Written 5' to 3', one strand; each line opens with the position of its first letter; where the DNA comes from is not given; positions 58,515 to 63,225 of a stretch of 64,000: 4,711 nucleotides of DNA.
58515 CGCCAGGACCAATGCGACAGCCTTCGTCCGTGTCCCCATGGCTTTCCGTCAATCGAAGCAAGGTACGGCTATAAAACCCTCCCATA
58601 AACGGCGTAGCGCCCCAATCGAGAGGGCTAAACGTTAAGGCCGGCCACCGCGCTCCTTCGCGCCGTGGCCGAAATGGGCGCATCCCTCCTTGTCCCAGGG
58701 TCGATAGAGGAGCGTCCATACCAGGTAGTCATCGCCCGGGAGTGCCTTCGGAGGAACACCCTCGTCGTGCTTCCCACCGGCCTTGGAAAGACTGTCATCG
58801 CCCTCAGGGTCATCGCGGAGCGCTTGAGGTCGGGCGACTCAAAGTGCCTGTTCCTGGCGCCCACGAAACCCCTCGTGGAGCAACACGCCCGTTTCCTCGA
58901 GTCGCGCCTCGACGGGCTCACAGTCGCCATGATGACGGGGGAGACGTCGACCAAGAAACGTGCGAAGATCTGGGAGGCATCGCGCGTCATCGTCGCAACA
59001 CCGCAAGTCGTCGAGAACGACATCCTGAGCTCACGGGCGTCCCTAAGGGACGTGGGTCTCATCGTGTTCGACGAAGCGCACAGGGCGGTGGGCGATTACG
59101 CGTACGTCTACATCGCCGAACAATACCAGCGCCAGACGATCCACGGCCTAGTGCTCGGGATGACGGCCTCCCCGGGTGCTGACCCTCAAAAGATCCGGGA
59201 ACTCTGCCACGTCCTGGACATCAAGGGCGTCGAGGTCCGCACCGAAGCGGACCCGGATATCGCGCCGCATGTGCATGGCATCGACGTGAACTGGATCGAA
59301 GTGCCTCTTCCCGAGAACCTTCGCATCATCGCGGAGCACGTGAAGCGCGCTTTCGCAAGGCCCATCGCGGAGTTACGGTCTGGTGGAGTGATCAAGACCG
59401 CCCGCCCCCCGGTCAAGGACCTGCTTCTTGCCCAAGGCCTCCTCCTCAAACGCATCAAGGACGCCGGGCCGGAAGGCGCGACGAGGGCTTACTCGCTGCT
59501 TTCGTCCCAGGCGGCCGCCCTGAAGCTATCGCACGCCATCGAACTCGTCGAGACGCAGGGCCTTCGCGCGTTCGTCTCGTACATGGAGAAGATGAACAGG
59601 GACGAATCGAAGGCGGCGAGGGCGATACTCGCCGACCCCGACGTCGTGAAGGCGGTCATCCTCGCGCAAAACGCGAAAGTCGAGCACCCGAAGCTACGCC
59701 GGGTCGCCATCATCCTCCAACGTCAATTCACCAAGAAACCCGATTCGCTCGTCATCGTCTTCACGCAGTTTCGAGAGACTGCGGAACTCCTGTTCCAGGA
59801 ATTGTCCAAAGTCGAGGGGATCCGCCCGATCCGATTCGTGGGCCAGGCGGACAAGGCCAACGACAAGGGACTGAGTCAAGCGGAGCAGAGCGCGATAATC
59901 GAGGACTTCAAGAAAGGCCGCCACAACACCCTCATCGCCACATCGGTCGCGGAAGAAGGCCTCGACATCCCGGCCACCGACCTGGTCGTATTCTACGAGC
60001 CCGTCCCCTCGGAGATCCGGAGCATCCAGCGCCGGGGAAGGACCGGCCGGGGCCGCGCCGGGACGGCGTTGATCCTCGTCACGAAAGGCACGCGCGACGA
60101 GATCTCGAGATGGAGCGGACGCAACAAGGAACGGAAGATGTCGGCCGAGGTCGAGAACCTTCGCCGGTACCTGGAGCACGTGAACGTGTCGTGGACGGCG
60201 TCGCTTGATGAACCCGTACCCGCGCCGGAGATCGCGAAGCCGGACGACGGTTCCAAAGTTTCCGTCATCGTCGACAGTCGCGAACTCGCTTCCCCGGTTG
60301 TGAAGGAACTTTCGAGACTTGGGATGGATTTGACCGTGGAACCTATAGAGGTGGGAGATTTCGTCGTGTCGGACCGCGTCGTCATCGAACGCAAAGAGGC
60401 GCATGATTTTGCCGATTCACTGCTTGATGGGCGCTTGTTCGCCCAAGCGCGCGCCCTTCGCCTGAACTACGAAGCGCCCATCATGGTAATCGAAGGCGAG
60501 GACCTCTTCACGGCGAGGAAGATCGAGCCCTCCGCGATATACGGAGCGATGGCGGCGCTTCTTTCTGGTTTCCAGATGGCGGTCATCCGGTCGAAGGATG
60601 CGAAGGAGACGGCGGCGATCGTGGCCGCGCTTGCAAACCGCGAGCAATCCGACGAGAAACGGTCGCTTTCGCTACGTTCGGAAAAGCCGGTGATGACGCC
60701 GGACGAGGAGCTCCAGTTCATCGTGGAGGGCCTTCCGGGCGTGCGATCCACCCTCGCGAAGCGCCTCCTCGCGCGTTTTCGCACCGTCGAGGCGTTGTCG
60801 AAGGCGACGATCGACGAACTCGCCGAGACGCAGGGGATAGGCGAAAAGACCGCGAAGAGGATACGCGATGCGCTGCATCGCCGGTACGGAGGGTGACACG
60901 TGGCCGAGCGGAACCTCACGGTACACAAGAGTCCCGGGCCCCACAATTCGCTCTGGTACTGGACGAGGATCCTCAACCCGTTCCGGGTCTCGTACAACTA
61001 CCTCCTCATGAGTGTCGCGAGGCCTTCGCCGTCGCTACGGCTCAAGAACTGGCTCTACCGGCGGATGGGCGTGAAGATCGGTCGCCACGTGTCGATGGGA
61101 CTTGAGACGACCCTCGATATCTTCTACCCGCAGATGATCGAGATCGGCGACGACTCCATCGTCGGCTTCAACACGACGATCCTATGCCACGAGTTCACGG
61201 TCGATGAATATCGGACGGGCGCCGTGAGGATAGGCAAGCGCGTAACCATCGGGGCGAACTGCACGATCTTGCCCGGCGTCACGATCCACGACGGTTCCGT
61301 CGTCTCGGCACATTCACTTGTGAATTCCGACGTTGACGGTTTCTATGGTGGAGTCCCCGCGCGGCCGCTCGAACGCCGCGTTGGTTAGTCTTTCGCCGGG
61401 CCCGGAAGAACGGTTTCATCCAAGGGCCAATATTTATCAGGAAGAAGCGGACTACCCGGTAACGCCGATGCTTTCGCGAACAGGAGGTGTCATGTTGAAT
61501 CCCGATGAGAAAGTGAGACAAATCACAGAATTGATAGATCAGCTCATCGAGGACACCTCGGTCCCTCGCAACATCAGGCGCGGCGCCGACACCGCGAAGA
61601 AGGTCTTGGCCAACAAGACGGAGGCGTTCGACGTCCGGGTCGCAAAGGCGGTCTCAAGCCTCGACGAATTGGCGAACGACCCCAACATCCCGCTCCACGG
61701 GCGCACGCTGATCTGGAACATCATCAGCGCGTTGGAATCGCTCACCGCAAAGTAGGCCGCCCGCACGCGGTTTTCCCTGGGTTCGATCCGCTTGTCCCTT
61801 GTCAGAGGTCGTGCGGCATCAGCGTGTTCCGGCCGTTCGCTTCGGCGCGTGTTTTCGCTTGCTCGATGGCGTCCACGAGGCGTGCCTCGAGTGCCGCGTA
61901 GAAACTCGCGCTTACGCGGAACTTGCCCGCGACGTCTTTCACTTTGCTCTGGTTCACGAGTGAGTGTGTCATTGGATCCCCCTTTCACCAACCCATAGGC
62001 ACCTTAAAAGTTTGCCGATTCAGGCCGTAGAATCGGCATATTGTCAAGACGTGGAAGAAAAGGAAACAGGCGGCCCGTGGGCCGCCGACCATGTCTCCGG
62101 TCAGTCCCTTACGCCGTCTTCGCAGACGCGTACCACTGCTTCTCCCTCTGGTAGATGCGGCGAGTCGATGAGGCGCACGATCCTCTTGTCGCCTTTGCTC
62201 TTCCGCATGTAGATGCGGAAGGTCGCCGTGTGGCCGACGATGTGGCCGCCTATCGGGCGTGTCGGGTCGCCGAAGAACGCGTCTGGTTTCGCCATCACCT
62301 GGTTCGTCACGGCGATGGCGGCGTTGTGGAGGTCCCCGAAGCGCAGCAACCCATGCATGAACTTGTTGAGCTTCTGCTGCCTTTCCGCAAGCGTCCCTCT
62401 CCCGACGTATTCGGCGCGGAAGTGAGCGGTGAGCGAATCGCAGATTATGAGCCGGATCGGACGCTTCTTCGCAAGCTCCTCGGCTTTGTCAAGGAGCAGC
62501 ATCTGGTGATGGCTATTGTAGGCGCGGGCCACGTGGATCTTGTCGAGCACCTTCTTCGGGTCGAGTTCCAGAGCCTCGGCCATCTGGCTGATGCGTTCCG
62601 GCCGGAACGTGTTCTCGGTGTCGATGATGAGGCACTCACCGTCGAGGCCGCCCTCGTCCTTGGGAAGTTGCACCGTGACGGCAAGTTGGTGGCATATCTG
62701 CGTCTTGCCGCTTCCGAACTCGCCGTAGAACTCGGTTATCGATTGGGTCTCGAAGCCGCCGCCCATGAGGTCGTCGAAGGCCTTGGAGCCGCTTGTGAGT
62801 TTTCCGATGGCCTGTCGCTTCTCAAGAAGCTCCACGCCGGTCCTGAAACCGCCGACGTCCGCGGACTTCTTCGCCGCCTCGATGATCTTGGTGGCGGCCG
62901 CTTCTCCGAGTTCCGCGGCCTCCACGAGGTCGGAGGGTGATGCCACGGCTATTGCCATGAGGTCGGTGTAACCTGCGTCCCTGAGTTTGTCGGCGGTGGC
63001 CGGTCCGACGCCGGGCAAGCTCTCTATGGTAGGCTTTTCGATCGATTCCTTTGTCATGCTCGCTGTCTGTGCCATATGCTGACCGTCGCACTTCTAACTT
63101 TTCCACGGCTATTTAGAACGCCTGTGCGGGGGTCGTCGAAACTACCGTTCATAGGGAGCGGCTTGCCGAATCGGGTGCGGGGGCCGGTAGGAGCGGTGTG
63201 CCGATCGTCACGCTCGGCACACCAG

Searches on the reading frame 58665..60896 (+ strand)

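Call 12: search_protein_families(library=pfam, proteins=[window:58665-60896:+], max_evalue=0.001)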
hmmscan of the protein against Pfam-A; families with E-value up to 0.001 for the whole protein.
window:58665-60896:+ (743 aa): 9 families
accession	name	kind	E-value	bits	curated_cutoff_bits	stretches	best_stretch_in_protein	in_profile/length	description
PF02732.21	ERCC4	-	3.1e-29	102.1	24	1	536-656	1-140/140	ERCC4 domain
PF00270.35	DEAD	-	4.4e-27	95.3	26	1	18-175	2-165/167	DEAD/DEAH box helicase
PF00271.37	Helicase_C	-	3.2e-25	88.9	23.5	1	351-462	6-108/110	Helicase conserved C-terminal domain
PF04851.21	ResIII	-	3.4e-21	76.3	22.5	1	14-170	2-162/164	Type III restriction enzyme, res subunit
PF21210.2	RNA_helicase_helical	-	1.3e-13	51.4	27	1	241-331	15-107/108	Putative ATP-dependent RNA helicase, helical bundle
PF14520.12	HHH_5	-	4.2e-13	50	27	1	689-738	6-56/57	Helix-hairpin-helix domain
PF12826.13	HHH_2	-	9.8e-11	42.1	27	1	689-737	7-55/64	Helix-hairpin-helix motif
PF00633.29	HHH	-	5.4e-05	23.3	24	1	708-735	2-29/30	Helix-hairpin-helix motif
PF22590.2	Cas3-like_C_2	-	0.00026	21.6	27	0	410-464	50-105/106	CRISPR-associated nuclease/helicase Cas3, C-terminal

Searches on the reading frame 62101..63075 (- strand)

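Call 12: search_protein_families(library=pfam, proteins=[window:62101-63075:-], max_evalue=0.001)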
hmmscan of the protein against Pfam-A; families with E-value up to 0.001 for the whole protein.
window:62101-63075:- (324 aa): 6 families
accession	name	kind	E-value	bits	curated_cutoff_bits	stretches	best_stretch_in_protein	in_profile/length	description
PF08423.17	Rad51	-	2.9e-92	308.8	22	1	86-324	1-243/244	Rad51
PF14520.12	HHH_5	-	2.6e-11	44.2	27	1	18-70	5-57/57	Helix-hairpin-helix domain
PF00154.27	RecA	-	8.1e-10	39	27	1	85-294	25-222/262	recA bacterial DNA recombination protein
PF13481.12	AAA_25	-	2.6e-06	27.6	27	1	99-221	21-158/195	AAA domain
PF06745.19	ATPase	-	3e-06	27.2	26.6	1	95-215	3-128/231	KaiC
PF00633.29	HHH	-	0.00051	20.2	24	0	17-33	13-29/30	Helix-hairpin-helix motif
